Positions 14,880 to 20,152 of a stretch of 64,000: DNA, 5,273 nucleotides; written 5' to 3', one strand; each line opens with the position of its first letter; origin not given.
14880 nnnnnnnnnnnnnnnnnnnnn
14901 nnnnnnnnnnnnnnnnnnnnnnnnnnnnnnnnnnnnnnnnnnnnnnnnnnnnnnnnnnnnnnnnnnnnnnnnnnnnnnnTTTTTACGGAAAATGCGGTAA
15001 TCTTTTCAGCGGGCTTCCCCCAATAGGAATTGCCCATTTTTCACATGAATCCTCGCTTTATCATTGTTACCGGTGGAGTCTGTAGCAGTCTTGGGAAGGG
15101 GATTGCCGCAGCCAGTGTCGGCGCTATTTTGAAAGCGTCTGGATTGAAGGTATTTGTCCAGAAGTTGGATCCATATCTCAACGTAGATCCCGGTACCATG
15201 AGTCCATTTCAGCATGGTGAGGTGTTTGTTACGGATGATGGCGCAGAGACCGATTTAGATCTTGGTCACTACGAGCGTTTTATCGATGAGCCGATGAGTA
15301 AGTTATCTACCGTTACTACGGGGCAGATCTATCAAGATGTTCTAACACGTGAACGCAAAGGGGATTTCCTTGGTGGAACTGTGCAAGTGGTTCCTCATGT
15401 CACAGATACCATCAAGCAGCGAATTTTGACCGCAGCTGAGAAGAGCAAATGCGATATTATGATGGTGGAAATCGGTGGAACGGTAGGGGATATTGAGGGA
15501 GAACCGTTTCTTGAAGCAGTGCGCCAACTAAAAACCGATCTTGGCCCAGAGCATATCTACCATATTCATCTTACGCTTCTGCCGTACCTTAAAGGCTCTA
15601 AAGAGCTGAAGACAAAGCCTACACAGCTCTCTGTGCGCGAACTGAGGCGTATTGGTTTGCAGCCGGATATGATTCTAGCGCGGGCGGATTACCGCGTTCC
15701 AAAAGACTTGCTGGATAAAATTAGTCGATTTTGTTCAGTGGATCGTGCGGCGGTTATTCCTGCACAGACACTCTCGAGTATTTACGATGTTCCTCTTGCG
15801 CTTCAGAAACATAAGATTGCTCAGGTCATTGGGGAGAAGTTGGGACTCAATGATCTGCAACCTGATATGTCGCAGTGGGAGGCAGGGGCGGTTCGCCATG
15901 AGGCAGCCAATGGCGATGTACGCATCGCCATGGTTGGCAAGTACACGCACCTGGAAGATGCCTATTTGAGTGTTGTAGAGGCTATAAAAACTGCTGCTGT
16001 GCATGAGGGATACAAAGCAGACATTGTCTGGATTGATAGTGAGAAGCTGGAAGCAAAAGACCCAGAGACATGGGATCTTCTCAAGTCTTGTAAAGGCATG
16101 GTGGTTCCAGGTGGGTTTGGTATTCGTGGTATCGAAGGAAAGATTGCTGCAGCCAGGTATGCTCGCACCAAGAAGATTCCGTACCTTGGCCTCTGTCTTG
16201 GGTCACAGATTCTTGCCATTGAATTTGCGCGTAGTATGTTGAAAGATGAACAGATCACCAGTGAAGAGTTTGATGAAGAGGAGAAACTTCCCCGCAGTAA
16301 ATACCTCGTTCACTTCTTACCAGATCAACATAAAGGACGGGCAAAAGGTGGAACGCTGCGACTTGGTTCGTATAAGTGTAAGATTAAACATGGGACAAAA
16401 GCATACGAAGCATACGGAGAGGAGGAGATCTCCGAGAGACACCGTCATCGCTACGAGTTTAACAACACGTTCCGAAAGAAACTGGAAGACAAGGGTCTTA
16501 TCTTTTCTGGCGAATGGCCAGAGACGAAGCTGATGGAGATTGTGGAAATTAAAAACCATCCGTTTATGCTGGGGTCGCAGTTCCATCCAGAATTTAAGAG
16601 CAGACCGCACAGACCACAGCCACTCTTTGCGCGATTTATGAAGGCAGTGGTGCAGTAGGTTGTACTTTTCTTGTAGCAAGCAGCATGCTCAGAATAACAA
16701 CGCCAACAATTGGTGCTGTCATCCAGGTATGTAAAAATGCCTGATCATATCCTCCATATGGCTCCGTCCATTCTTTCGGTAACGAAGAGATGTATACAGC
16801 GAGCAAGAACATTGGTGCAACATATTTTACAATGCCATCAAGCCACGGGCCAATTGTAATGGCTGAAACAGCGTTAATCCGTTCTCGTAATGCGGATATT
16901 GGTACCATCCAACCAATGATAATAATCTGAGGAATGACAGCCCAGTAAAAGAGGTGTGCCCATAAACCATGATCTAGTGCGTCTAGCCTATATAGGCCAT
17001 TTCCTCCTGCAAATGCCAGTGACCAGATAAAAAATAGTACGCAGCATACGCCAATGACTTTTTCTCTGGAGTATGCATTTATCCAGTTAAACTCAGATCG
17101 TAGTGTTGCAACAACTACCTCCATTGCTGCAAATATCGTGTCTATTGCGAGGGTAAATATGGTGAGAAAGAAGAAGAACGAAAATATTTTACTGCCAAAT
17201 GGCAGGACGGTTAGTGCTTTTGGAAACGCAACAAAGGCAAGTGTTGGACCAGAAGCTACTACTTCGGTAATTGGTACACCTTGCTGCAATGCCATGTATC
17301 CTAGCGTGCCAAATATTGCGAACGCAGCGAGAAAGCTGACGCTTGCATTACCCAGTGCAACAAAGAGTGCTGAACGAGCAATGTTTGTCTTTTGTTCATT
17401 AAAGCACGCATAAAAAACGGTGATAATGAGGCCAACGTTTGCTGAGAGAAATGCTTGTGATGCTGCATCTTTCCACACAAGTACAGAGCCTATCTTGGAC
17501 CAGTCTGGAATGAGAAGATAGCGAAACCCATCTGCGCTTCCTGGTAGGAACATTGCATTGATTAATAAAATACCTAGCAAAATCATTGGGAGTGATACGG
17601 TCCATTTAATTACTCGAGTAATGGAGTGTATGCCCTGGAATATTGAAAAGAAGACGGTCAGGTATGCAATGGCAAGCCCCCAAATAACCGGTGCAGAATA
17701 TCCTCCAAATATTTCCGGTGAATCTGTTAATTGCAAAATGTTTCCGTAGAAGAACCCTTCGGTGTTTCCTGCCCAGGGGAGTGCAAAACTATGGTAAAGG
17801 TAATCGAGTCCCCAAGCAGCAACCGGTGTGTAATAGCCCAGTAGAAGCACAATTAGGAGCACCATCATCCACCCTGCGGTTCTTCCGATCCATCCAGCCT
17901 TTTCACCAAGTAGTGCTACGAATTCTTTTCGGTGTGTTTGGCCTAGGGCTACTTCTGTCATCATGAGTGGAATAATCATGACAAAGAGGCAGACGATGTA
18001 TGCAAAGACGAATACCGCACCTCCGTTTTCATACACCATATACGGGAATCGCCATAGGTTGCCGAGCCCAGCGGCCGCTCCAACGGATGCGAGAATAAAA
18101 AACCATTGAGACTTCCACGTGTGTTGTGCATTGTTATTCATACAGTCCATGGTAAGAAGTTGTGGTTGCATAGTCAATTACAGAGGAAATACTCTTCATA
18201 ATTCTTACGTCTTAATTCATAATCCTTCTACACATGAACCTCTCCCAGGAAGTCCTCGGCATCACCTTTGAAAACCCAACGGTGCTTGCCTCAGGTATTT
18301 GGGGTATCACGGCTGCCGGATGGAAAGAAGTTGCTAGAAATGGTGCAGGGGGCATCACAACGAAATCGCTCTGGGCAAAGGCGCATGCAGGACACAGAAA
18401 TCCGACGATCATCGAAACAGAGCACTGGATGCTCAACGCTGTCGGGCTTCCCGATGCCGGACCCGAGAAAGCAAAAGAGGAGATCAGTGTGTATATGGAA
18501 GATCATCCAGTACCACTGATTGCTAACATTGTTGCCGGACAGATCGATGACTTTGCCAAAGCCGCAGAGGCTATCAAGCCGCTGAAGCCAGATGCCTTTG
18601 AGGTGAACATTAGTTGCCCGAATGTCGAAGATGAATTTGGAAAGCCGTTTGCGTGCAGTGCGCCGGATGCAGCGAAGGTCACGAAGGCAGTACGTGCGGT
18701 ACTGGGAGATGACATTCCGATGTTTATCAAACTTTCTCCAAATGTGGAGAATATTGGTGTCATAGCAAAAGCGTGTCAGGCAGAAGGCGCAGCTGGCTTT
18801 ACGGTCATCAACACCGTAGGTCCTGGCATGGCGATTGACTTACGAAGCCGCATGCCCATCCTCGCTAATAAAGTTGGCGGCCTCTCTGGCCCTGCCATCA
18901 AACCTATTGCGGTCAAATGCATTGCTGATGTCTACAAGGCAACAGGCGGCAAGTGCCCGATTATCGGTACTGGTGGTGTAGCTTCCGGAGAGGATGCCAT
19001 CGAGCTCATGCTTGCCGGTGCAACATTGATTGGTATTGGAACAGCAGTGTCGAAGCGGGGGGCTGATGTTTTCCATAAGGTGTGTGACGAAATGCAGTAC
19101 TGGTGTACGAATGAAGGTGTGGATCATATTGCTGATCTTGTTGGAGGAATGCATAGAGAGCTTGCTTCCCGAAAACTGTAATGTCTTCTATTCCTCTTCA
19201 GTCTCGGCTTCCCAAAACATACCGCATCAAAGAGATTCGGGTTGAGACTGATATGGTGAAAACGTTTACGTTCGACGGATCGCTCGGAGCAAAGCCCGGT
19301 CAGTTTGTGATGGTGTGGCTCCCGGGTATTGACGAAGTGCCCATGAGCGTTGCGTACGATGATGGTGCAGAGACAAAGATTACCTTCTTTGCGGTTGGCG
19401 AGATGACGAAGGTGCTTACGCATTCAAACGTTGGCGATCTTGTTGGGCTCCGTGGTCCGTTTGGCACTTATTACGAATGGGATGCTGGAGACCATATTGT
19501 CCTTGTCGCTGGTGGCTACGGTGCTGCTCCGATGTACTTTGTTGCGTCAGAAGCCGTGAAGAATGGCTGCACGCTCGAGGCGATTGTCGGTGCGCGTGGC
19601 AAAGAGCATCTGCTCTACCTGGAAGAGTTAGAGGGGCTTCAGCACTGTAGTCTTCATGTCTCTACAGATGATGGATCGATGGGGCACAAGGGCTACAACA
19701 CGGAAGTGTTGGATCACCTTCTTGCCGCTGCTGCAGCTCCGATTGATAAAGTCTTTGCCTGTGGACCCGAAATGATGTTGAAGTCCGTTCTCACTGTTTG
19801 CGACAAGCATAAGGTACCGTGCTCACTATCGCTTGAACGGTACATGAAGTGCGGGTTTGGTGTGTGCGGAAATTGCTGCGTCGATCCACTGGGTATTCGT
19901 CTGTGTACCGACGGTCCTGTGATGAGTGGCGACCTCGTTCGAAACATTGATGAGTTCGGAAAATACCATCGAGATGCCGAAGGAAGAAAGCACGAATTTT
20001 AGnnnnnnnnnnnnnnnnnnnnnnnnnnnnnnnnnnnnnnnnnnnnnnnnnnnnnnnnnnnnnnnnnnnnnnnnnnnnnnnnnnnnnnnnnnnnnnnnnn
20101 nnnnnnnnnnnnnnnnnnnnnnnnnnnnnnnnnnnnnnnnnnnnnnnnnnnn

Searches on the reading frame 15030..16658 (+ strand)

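Call 8: search_protein_families(library=pfam, proteins=[window:15030-16658:+])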
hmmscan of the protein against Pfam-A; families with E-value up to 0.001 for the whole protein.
window:15030-16658:+ (542 aa): 3 families
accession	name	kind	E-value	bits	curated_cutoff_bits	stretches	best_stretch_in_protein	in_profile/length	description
PF06418.20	CTP_synth_N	-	6.3e-119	396.6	26.1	1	9-273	1-265/265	CTP synthase N-terminus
PF00117.34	GATase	-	1.3e-37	129.8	22.8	1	308-538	2-189/190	Glutamine amidotransferase class-I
PF07722.19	Peptidase_C26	-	2.6e-06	27.8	20.5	1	373-521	96-219/219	Peptidase C26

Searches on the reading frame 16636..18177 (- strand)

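Call 8: search_protein_families(library=pfam, proteins=[window:16636-18177:-])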
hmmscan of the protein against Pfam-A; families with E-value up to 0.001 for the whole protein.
window:16636-18177:- (513 aa): 1 family
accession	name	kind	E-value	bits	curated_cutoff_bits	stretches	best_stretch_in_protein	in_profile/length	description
PF00209.24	SNF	-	4.1e-94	316.6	27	2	139-500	155-512/524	Sodium:neurotransmitter symporter family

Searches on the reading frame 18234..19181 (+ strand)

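Call 8: search_protein_families(library=pfam, proteins=[window:18234-19181:+])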
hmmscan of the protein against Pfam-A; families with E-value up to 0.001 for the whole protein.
window:18234-19181:+ (315 aa): 2 families
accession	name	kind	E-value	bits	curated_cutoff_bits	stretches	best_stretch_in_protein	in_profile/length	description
PF01180.27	DHO_dh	-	1.5e-70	238.1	27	1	3-288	2-288/291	Dihydroorotate dehydrogenase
PF01070.24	FMN_dh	-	0.00031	20.3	24.9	1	225-272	258-305/350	FMN-dependent dehydrogenase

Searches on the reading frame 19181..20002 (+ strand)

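Call 8: search_protein_families(library=pfam, proteins=[window:19181-20002:+])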
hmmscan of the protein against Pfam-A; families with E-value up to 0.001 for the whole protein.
window:19181-20002:+ (273 aa): 2 families
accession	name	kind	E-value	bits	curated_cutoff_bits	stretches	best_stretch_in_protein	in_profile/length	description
PF10418.14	DHODB_Fe-S_bind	-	3.3e-10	40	23.9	1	219-253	1-40/41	Iron-sulfur cluster binding domain of dihydroorotate dehydrogenase B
PF00175.26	NAD_binding_1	-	8.4e-08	33.3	22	1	108-203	1-107/109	Oxidoreductase NAD-binding domain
